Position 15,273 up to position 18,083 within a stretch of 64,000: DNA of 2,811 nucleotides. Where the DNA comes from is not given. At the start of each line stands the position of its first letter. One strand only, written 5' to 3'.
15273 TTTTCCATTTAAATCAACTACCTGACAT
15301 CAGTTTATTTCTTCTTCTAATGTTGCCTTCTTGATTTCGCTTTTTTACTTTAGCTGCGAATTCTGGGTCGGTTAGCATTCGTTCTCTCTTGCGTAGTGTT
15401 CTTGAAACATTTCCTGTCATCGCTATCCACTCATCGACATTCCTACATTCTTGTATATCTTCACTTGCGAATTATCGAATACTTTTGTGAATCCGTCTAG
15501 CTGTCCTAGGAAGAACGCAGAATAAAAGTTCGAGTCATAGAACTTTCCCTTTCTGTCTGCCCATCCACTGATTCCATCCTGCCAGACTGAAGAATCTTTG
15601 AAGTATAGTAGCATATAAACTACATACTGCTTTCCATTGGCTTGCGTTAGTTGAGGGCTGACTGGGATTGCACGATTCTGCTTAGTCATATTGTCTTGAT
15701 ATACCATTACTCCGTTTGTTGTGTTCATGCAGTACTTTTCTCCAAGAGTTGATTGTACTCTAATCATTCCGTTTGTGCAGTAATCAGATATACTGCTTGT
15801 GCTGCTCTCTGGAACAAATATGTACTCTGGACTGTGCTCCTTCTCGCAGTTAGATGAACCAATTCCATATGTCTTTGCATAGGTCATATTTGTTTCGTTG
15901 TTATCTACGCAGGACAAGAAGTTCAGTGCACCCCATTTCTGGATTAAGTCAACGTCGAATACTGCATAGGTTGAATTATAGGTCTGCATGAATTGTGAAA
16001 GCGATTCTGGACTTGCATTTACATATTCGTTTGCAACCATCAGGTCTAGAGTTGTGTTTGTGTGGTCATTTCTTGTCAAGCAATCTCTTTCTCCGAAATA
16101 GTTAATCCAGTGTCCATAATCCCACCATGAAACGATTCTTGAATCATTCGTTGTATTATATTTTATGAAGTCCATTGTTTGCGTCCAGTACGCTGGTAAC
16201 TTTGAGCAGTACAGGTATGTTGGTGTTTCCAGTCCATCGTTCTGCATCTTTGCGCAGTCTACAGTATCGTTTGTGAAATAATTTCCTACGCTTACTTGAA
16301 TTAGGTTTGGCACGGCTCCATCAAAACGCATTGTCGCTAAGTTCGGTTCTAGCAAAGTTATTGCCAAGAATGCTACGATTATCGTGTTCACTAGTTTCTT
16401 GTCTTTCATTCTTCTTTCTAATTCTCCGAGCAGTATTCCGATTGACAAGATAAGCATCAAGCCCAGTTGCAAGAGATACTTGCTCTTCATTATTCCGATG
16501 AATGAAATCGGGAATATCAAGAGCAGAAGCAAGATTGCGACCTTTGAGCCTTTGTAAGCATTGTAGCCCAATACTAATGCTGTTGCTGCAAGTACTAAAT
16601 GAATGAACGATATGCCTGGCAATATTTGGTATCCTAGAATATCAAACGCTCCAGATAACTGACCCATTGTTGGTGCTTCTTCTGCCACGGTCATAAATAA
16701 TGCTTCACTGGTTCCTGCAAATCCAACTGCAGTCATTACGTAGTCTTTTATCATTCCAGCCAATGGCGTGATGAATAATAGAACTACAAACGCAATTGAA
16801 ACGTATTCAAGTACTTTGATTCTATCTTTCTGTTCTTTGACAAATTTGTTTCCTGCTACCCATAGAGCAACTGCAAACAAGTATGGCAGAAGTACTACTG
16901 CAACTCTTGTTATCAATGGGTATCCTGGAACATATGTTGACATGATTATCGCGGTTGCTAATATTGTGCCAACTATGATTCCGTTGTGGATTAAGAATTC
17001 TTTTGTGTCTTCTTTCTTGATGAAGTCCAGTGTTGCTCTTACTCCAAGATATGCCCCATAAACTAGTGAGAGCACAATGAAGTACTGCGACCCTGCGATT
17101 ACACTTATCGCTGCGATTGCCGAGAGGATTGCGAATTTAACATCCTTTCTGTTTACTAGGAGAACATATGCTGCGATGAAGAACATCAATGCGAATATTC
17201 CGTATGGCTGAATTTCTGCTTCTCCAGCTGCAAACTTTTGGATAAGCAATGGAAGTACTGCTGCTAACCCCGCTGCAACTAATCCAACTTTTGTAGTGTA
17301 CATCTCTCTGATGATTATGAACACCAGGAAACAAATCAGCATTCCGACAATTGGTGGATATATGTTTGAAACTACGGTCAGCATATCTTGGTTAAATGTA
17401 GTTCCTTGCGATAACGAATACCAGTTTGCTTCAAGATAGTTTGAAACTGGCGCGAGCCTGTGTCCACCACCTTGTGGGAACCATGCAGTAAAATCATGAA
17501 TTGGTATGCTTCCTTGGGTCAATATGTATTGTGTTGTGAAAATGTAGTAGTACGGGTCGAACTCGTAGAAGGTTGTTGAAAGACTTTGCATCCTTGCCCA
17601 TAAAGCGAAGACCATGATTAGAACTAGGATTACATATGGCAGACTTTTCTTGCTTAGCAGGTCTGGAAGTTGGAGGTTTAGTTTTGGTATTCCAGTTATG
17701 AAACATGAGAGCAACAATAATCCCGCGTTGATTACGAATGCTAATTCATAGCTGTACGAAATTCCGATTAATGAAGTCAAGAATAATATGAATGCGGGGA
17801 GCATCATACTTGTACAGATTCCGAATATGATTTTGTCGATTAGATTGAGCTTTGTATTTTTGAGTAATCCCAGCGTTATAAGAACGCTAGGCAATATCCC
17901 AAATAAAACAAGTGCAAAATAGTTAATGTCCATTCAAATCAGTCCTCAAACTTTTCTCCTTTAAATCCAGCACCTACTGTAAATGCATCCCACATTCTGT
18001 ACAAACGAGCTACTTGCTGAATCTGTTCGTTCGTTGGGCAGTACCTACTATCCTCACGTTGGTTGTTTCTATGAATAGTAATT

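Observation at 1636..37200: Seven copies of a conserved promoter/5'-leader module with a covarying hairpin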

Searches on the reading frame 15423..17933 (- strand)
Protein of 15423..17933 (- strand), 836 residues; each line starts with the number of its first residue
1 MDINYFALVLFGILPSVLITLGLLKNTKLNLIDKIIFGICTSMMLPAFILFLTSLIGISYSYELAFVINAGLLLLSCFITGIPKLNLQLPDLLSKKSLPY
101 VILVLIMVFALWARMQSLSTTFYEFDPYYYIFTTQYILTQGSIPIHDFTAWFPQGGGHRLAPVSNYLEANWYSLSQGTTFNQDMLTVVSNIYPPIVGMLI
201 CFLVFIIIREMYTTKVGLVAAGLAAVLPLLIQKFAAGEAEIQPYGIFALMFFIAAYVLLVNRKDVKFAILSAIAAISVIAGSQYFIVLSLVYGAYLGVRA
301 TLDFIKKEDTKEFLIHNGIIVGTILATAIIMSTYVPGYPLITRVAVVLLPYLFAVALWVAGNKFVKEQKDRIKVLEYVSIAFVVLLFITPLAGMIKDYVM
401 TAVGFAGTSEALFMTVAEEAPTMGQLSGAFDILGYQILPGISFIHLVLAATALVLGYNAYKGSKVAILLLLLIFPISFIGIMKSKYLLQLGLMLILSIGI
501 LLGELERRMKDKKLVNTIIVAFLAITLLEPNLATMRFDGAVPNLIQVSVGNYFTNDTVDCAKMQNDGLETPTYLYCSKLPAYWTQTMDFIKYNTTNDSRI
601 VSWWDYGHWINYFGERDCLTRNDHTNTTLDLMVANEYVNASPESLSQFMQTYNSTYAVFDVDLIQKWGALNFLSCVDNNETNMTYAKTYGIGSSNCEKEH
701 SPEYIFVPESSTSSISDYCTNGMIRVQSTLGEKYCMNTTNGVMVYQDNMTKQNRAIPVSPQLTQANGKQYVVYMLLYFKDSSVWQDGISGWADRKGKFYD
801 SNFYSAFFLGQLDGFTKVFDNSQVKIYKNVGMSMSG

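Call 18: search_protein_families(library=pfam, proteins=[window:15423-17933:-], max_evalue=0.01)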
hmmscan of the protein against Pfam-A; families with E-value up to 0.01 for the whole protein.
window:15423-17933:- (836 aa): 3 families
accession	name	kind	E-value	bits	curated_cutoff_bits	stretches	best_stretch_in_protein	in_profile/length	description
PF22627.1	AglB_core-like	-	1.5e-05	25.7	27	1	599-661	46-108/111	AglB core domain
PF02516.20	STT3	-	0.00056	20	24.5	1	100-478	4-361/405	Oligosaccharyl transferase STT3, N-terminal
PF21436.2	STT3-PglB_core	-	0.00077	20.4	23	1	598-639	3-44/131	STT3/PglB/AglB core domain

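Call 19: search_protein_families(library=phrogs, proteins=[window:15423-17933:-], max_evalue=0.001)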
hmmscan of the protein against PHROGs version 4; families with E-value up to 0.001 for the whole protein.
window:15423-17933:- (836 aa): 0 families

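Call 29: find_related_loci(query=window:15423-17933:-, collection=viral_contigs, flank=6000)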
Query window:15423-17933:- (836 aa) in viral_contigs; peptide patterns used: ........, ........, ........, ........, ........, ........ (x = any residue, [..] = any of these).
1 stretches matched a pattern, but none encodes a relative of the query by tblastn (E <= 1e-3).

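Call 32: find_homologous_proteins(query=window:15423-17933:-, max_evalue=0.00001)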
Query window:15423-17933:- (836 aa): 13 proteins with E <= 0.00001 among 8000 candidates.
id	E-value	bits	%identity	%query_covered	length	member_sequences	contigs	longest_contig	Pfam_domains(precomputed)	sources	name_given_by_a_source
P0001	0.0e+0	1867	100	100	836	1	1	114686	PF22627.1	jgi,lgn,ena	-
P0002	5.7e-263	893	49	98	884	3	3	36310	PF02516.21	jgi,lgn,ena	-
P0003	1.5e-251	855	48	97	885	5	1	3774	PF02516.21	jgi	-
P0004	1.8e-248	845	47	98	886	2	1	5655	PF02516.21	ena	-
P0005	2.6e-233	795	45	98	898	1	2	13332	PF02516.21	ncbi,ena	-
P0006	1.6e-222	759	45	98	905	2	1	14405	PF02516.21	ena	-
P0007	7.5e-208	711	42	98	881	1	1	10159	PF02516.21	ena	-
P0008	2.1e-96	342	33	50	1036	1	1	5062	PF02516.21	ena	-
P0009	1.2e-81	293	34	49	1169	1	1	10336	-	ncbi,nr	ncbi:MAG: hypothetical protein M1504_03525 [Candidatus Marsarchaeota archaeon]|nr:hypothetical prote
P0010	3.1e-78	282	30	55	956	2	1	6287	PF22627.1,PF02516.21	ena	-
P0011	2.0e-74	269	32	34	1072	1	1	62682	-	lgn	-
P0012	1.3e-72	263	28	50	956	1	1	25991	PF22627.1,PF02516.21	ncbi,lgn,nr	ncbi:hypothetical protein HY994_06935 [Candidatus Micrarchaeota archaeon]|nr:hypothetical protein [C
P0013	2.6e-63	233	29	54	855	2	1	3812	PF02516.21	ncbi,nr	ncbi:MAG: hypothetical protein HZB67_02570 [Candidatus Aenigmarchaeota archaeon]|nr:hypothetical pro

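Call 33: find_encoding_contigs(protein=P0002, flank=10000, max_places=4)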
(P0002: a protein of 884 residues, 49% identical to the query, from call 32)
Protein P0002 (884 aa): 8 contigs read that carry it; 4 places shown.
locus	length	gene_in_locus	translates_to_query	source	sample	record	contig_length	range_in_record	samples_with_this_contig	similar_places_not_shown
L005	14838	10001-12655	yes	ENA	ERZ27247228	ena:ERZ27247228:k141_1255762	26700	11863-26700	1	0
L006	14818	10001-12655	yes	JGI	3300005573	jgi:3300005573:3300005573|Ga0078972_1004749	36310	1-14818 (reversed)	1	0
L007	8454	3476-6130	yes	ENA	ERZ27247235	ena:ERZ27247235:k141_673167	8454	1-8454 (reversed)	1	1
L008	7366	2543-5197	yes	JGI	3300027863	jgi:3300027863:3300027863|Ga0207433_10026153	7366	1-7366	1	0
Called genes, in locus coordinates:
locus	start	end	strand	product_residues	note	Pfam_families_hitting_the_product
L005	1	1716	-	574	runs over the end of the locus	-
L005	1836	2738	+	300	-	-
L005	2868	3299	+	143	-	PF13419:HAD_2 (faint)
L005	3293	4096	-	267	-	PF00398:RrnaAD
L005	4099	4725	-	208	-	PF04919:DUF655, PF14579:HHH_6 (faint)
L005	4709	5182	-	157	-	PF03874:RNA_pol_Rpb4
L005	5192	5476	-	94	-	PF01157:Ribosomal_L21e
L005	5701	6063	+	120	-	PF00352:TBP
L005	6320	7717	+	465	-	-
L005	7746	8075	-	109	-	PF02643:DUF192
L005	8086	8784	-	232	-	PF01255:Prenyltransf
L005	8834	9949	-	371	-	PF01266:DAO (weak), PF01494:FAD_binding_3, PF05834:Lycopene_cycl (faint), PF12831:FAD_oxidored (weak), PF13450:NAD_binding_8 (weak), PF22578:GGR_cat (weak)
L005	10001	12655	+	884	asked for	PF02516:STT3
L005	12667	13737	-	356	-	PF00483:NTP_transferase, PF12804:NTP_transf_3 (weak), PF25084:LbH_EIF2B (faint), PF00132:Hexapep, PF25087:GMPPB_C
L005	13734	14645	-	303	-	PF01073:3Beta_HSD, PF01370:Epimerase, PF02719:Polysacc_synt_2, PF04321:RmlD_sub_bind, PF16363:GDP_Man_Dehyd, PF07993:NAD_binding_4 (weak)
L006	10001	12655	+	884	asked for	PF02516:STT3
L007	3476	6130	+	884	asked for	PF02516:STT3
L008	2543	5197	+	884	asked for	PF02516:STT3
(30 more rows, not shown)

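Call 34: find_encoding_contigs(protein=P0005, flank=10000, max_places=3)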
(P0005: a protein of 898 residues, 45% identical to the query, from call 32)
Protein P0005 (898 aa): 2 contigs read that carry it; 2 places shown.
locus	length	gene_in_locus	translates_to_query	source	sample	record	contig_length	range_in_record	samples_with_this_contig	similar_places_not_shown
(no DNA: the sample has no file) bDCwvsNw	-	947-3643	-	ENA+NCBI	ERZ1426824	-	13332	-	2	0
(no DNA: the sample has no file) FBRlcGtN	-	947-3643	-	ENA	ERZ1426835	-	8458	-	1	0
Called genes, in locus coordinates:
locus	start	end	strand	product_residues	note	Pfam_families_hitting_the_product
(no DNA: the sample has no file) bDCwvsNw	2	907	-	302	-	?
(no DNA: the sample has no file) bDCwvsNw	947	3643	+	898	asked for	PF02516:STT3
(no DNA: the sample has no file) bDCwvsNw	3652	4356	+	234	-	-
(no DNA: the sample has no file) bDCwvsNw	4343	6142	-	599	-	PF17297:PEPCK_N, PF00821:PEPCK_GTP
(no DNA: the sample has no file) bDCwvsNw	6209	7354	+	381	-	PF13439:Glyco_transf_4 (weak), PF20706:GT4-conflict (weak), PF00534:Glycos_transf_1, PF13692:Glyco_trans_1_4, PF13524:Glyco_trans_1_2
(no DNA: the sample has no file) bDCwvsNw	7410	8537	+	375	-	PF13439:Glyco_transf_4, PF13579:Glyco_trans_4_4 (weak), PF20706:GT4-conflict, PF00534:Glycos_transf_1, PF13692:Glyco_trans_1_4, PF13524:Glyco_trans_1_2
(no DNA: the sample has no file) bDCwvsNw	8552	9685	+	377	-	PF00534:Glycos_transf_1, PF13692:Glyco_trans_1_4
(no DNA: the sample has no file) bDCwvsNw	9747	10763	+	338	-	PF01073:3Beta_HSD, PF01370:Epimerase, PF02719:Polysacc_synt_2, PF04321:RmlD_sub_bind, PF07993:NAD_binding_4 (faint), PF16363:GDP_Man_Dehyd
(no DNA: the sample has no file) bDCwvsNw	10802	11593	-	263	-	PF00535:Glycos_transf_2, PF10111:Glyco_tranf_2_2, PF13641:Glyco_tranf_2_3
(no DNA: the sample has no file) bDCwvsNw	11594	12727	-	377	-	PF13439:Glyco_transf_4, PF13579:Glyco_trans_4_4 (weak), PF00534:Glycos_transf_1, PF13524:Glyco_trans_1_2, PF13692:Glyco_trans_1_4, PF20706:GT4-conflict (weak)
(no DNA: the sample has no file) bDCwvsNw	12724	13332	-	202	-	?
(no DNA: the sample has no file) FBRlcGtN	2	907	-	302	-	?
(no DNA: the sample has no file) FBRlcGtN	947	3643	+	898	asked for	PF02516:STT3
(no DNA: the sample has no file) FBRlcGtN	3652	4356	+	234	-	-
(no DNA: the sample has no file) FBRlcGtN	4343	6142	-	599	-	PF17297:PEPCK_N, PF00821:PEPCK_GTP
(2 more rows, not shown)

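Call 35: find_encoding_contigs(protein=P0006, flank=10000, max_places=3)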
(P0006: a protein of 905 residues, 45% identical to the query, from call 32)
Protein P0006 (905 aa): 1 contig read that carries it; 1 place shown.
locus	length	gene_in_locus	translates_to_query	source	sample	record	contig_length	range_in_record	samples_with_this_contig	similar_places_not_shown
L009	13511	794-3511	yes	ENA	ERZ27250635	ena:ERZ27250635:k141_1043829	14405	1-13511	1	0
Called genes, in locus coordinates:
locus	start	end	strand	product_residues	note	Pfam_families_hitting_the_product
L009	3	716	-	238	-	?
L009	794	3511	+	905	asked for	PF02516:STT3 (weak)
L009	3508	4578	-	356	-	PF00483:NTP_transferase, PF12804:NTP_transf_3 (weak), PF25084:LbH_EIF2B (faint), PF00132:Hexapep (weak), PF25087:GMPPB_C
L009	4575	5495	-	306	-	PF01370:Epimerase, PF02719:Polysacc_synt_2, PF04321:RmlD_sub_bind, PF07993:NAD_binding_4 (faint), PF16363:GDP_Man_Dehyd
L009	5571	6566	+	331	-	PF00106:adh_short (weak), PF04321:RmlD_sub_bind, PF08659:KR (faint), PF01073:3Beta_HSD, PF01370:Epimerase, PF03435:Sacchrp_dh_NADP (weak), PF07993:NAD_binding_4 (weak), PF16363:GDP_Man_Dehyd, +1 more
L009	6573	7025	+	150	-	PF13840:ACT_7 (weak)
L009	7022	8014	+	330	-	PF01073:3Beta_HSD, PF01370:Epimerase, PF02719:Polysacc_synt_2, PF04321:RmlD_sub_bind, PF05368:NmrA (weak), PF07993:NAD_binding_4, PF13460:NAD_binding_10, PF16363:GDP_Man_Dehyd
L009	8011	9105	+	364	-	PF00155:Aminotran_1_2, PF01041:DegT_DnrJ_EryC1, PF01212:Beta_elim_lyase, PF01053:Cys_Met_Meta_PP (weak)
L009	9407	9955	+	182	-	PF08241:Methyltransf_11 (weak), PF08242:Methyltransf_12 (weak), PF13489:Methyltransf_23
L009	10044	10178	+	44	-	-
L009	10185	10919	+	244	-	PF00106:adh_short, PF08659:KR, PF23441:SDR, PF01370:Epimerase (weak), PF13561:adh_short_C2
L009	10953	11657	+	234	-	-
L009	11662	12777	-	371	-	PF02350:Epimerase_2, PF13579:Glyco_trans_4_4 (weak)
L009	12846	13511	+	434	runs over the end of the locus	PF13439:Glyco_transf_4, PF13579:Glyco_trans_4_4, PF00534:Glycos_transf_1, PF13692:Glyco_trans_1_4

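Call 69: list_cluster_members(proteins=[P0005, P0001, P0037, P0029, P0002])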
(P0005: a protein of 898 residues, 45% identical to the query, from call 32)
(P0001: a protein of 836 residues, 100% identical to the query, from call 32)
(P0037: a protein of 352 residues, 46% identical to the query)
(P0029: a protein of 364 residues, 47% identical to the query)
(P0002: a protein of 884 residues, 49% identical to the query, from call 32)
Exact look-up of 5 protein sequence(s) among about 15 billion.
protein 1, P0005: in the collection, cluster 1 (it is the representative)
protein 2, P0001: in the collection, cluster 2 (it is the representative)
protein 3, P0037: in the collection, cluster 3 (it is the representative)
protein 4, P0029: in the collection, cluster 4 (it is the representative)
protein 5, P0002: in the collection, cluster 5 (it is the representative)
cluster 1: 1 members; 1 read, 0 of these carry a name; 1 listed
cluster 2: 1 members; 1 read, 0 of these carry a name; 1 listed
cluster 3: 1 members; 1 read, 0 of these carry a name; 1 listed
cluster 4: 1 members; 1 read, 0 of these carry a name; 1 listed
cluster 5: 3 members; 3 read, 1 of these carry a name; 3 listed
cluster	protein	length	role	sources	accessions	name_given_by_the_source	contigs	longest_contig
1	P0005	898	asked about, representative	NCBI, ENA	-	-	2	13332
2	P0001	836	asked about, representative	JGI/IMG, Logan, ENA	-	-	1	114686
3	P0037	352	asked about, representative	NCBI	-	-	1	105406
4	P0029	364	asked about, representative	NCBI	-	-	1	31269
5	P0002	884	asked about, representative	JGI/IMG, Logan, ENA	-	-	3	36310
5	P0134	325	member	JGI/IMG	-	hypothetical protein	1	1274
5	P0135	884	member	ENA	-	-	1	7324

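Call 71: find_related_loci(query=A6, collection=genome_contigs, flank=3000)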
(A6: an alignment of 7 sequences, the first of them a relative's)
Query A6 (836 aa) in genome_contigs; peptide patterns used: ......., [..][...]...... (x = any residue, [..] = any of these).
600 stretches matched a pattern (row limit reached: there are more); 201 encode a relative of the query (tblastn E <= 1e-3); the best 80 are kept; 80 distinct loci.
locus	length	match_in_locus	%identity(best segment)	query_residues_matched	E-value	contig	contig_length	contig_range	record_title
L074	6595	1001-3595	45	14-831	0e+0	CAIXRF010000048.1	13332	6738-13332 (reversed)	uncultured Candidatus Micrarchaeota archaeon isolate AlinenSediments_bin-2344 genome assembly, contig: bin-2344:048/138,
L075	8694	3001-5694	45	8-831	0e+0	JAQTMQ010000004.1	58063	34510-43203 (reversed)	MAG: Candidatus ainarchaeum sp. isolate STA_44 NODE_1042_length_58063_cov_3.541977_Sandtown_A, whole genome shotgun sequ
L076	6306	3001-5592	39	14-828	8e-164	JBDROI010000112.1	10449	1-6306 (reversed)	MAG: Candidatus Micrarchaeota archaeon isolate MEGAHIT-group-1.946 k141_3406103, whole genome shotgun sequence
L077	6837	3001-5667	34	8-819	9e-140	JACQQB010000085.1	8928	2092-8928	MAG: Candidatus Micrarchaeota archaeon isolate NC_groundwater_1322_Ag_S-0.2um_40_33 S_p2_S4_coassembly_k141_2897449, who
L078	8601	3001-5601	36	13-819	7e-164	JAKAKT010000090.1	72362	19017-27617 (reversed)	MAG: Candidatus Micrarchaeota archaeon isolate WY4.bin88 NODE_390_length_72362_cov_2.456552, whole genome shotgun sequen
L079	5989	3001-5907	28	7-828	2e-108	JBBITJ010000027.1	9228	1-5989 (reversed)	MAG: Candidatus Micrarchaeota archaeon isolate TCF170221_bin_394 NODE_2119_length_9228_cov_17.205930, whole genome shotg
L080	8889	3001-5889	29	14-828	1e-100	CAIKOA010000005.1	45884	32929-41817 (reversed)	uncultured Candidatus Micrarchaeota archaeon isolate AlinenSediments_bin-4478 genome assembly, contig: bin-4478:05/35, w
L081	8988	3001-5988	28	8-828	6e-97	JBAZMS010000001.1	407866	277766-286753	MAG: Candidatus Micrarchaeia archaeon isolate SO_2017_LW4_49 scaffold_28_c1_LW137-91_2017, whole genome shotgun sequence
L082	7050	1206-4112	26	8-831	2e-90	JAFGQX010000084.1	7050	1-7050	MAG: Candidatus Micrarchaeota archaeon isolate Zod_Metabat.797 k87_14937962, whole genome shotgun sequence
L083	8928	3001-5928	29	5-828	3e-96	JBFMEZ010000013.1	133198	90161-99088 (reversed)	MAG: Candidatus Micrarchaeota archaeon isolate MAG258 MAG258_13, whole genome shotgun sequence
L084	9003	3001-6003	29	10-831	6e-96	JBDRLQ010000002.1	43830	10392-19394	MAG: Candidatus Micrarchaeota archaeon isolate MEGAHIT-group-1.785 k141_13300844, whole genome shotgun sequence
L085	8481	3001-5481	28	14-825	2e-85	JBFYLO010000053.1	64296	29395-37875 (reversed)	MAG: Candidatus Micrarchaeota archaeon isolate PPR_0038 k121_6186703, whole genome shotgun sequence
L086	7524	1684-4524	29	33-828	3e-85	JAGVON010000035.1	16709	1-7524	MAG: archaeon isolate DeMMO3_23 c_000000037056, whole genome shotgun sequence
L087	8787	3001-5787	28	7-831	9e-87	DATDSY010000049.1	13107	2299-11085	MAG TPA_asm: Candidatus Norongarragalinales archaeon isolate SMAG_U8015 k141_212021, whole genome shotgun sequence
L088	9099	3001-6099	25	8-829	1e-82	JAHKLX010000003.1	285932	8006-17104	MAG: Candidatus Micrarchaeota archaeon isolate MAG 296 R1_Bin_00314_17_000000000005, whole genome shotgun sequence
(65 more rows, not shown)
